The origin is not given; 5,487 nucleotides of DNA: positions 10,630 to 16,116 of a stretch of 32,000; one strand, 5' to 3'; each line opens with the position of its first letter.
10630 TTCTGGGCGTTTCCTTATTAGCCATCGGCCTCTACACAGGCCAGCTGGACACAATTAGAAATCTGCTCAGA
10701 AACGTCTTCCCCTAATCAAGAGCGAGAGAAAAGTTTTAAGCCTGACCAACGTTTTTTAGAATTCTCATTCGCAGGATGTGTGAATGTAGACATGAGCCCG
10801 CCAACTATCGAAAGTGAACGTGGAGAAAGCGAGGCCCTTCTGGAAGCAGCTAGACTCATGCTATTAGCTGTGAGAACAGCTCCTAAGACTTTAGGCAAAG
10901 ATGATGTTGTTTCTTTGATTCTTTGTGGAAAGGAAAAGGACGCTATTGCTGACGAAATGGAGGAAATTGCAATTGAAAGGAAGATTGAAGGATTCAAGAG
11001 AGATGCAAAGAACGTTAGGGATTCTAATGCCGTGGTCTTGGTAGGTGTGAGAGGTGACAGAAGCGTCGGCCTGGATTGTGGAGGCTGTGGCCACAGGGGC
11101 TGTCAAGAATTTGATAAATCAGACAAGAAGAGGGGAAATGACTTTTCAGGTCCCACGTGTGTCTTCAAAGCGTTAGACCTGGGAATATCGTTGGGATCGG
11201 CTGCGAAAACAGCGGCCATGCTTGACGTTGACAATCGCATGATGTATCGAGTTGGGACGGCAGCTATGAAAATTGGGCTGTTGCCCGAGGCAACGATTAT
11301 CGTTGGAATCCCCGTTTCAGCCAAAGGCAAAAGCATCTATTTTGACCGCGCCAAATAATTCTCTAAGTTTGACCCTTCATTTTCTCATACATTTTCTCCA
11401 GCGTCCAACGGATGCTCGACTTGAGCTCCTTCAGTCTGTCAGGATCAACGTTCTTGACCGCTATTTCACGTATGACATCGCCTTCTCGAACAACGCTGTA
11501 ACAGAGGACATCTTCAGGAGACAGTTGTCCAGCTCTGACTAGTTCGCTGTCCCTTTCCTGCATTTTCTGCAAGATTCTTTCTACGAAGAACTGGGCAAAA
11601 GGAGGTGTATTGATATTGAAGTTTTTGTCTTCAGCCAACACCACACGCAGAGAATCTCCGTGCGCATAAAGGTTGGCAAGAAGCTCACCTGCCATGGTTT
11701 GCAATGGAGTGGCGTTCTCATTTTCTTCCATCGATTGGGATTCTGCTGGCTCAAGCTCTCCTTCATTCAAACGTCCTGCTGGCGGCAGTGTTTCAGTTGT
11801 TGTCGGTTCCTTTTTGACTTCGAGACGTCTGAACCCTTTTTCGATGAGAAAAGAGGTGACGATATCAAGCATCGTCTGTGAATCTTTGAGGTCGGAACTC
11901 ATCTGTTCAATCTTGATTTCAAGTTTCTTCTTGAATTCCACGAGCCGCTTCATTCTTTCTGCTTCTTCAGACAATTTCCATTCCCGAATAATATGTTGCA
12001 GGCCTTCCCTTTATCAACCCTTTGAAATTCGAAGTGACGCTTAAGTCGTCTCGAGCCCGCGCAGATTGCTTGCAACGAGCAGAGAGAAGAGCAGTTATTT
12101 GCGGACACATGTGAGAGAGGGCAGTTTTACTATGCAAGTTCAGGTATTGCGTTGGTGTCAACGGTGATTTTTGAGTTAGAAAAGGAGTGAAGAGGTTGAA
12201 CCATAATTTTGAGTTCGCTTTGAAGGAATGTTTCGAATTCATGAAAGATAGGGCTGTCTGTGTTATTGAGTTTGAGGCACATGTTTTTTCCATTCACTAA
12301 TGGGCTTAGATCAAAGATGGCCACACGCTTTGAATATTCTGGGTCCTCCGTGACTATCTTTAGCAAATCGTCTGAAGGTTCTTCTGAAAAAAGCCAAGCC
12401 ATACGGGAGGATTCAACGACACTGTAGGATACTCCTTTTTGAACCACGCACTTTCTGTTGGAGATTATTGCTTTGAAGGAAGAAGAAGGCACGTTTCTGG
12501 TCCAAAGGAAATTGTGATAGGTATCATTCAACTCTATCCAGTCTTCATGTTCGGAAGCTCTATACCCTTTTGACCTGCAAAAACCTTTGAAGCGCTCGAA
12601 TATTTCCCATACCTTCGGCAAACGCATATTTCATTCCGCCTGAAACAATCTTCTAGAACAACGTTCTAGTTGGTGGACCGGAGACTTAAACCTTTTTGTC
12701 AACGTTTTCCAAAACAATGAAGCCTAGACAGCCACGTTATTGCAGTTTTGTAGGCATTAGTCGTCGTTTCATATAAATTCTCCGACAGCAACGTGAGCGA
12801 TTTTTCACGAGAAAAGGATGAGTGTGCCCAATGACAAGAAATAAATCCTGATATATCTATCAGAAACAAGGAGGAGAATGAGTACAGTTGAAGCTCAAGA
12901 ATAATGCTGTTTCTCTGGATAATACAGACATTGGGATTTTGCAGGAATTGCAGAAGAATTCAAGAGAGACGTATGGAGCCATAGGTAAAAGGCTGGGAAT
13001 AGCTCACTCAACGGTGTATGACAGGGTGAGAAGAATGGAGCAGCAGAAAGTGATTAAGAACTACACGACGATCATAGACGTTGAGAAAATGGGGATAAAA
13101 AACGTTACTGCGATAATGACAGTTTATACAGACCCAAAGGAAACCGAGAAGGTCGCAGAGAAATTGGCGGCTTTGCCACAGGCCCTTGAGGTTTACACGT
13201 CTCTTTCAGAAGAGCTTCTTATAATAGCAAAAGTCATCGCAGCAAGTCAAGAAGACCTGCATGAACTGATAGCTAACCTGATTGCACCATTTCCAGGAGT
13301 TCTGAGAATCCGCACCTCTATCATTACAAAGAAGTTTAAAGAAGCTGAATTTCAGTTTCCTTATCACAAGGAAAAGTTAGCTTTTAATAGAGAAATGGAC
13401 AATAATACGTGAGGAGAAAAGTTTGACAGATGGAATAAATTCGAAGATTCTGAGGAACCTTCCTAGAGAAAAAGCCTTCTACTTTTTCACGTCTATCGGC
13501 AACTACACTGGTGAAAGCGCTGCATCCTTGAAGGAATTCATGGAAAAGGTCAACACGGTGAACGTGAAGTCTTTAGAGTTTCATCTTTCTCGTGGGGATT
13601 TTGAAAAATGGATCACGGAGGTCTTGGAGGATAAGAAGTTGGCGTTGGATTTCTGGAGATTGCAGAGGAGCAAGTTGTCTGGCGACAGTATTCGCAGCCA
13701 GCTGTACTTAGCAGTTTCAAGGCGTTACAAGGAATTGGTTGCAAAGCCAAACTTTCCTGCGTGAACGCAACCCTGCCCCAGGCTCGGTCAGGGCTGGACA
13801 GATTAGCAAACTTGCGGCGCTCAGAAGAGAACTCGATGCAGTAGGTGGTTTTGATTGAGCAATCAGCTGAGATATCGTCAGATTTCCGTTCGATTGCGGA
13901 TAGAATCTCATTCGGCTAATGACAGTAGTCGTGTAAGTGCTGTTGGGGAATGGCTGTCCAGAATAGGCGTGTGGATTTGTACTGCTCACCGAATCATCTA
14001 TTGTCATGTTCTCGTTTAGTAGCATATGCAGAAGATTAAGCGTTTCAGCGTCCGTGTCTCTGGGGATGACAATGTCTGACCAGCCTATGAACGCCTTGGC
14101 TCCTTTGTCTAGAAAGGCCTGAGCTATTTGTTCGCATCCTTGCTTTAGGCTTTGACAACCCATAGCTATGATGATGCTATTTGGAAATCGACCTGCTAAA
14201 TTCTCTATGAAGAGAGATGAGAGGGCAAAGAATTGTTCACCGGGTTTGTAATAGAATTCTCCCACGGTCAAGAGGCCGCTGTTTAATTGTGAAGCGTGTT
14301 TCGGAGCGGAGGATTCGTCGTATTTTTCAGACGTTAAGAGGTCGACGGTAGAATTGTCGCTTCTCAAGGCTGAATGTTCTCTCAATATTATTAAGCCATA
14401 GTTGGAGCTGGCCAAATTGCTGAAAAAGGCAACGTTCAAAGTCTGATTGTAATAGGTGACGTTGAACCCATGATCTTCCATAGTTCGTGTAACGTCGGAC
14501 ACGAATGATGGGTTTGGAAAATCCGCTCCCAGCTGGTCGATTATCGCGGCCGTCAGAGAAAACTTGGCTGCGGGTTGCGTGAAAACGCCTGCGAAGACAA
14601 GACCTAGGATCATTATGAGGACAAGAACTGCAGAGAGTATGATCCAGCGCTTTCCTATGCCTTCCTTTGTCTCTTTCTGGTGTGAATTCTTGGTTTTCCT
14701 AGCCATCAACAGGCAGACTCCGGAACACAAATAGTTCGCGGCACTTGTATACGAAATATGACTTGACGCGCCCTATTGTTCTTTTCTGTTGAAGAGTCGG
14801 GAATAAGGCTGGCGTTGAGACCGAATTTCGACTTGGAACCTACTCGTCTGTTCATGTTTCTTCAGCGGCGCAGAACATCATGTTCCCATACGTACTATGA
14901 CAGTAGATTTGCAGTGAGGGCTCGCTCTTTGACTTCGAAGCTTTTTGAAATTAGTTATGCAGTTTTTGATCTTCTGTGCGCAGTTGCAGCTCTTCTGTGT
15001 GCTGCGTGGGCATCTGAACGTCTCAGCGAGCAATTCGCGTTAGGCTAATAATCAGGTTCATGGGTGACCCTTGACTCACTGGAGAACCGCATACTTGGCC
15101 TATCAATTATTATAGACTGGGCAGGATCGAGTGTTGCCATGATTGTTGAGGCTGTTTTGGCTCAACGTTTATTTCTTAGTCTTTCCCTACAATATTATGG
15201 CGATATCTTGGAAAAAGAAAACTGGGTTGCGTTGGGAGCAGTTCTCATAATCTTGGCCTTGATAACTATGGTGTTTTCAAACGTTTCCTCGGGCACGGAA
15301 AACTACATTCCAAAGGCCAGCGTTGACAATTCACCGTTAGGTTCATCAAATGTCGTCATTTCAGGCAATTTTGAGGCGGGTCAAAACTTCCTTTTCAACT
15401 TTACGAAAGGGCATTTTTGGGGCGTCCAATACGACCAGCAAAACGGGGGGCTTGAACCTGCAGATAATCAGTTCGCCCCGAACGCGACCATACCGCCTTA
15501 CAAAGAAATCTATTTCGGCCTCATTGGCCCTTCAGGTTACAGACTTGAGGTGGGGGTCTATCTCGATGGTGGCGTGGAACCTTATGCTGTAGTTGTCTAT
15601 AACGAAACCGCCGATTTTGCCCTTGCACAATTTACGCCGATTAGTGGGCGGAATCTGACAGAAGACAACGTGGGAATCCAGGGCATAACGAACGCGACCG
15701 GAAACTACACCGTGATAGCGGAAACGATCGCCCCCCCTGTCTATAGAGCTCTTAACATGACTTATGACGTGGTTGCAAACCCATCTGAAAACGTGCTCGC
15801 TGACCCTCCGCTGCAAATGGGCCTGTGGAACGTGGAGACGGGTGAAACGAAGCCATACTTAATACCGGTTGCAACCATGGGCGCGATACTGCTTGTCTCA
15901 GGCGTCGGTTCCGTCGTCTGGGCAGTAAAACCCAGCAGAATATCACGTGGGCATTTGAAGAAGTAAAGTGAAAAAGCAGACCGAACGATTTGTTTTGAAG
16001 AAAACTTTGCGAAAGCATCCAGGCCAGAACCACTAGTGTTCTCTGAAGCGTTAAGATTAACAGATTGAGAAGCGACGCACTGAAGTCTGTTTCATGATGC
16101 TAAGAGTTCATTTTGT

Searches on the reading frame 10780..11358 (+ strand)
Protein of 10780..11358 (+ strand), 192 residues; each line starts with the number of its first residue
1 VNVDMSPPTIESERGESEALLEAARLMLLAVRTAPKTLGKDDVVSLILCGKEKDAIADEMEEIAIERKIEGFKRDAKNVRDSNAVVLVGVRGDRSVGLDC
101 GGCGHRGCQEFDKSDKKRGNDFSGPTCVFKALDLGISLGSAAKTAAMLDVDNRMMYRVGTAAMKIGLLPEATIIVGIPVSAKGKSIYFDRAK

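Call 30: search_protein_families(library=pfam, proteins=[window:10780-11358:+], max_evalue=0.01)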
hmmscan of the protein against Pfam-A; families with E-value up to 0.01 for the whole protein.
window:10780-11358:+ (192 aa): 2 families
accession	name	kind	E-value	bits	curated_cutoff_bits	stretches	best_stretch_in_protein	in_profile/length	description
PF09918.14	DUF2148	-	3.9e-31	107.3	25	1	124-190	2-68/68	Uncharacterized protein containing a ferredoxin domain (DUF2148)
PF04060.18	FeS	-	0.0082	16.3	23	0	97-111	3-17/33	Putative Fe-S cluster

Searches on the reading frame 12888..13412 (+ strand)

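Call 73: search_protein_families(library=pfam, proteins=[window:12888-13412:+], max_evalue=0.01)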
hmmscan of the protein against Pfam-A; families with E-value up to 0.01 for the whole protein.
window:12888-13412:+ (174 aa): 12 families
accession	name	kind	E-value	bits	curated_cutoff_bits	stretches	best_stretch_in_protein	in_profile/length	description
PF13404.12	HTH_AsnC-type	-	5.7e-13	48.9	27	1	10-51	1-42/42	AsnC-type helix-turn-helix domain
PF13412.12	HTH_24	-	2.8e-12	46.4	21.9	1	10-57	1-48/48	Winged helix-turn-helix DNA-binding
PF01037.27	AsnC_trans_reg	-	1.4e-11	44.6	25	1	78-148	2-72/73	Lrp/AsnC ligand binding domain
PF22482.2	AsnC_trans_reg_3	-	7.4e-08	32.8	24.4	1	84-153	22-89/95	PF0864 C-terminal dimeric alpha+beta barrel domain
PF22451.2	NirdL-like_HTH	-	0.00058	19.8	27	1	29-56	19-46/47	Siroheme decarboxylase NirDL-like HTH domain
PF12840.13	HTH_20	-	0.0023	18.3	27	1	16-56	8-48/51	Helix-turn-helix domain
PF13518.12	HTH_28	-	0.0032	18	25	1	17-54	5-40/52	Helix-turn-helix domain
PF03927.19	NapD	-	0.0033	17.9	28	1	79-140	8-66/76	NapD protein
PF13384.12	HTH_23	-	0.0034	17.6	24.6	1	21-51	14-42/50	Homeodomain-like domain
PF18024.7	HTH_50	-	0.0057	16.8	27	0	32-49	29-46/50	Helix-turn-helix domain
PF04967.18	HTH_10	-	0.0074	16.5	23.1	0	28-53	25-50/53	HTH DNA binding domain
PF01978.25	TrmB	-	0.0086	16.3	25.6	0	10-56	6-52/68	Sugar-specific transcriptional regulator TrmB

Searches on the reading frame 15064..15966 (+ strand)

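Call 3: search_protein_families(library=pfam, proteins=[window:15064-15966:+], max_evalue=1)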
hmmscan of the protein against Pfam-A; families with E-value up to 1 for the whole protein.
window:15064-15966:+ (300 aa): 3 families
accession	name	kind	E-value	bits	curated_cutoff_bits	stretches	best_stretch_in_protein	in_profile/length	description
PF03137.26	OATP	-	0.032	13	25.8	1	33-88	47-102/545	Organic Anion Transporter Polypeptide (OATP) family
PF02656.20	DUF202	-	0.089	13.7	23.4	1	19-72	13-58/68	Domain of unknown function (DUF202)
PF18967.5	PycTM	-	0.31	11.9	27.2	0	264-296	7-38/107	Pycsar effector protein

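Call 5: search_protein_families(library=ncbifam, proteins=[window:15064-15966:+], max_evalue=1)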
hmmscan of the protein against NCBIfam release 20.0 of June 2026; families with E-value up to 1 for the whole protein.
window:15064-15966:+ (300 aa): 0 families
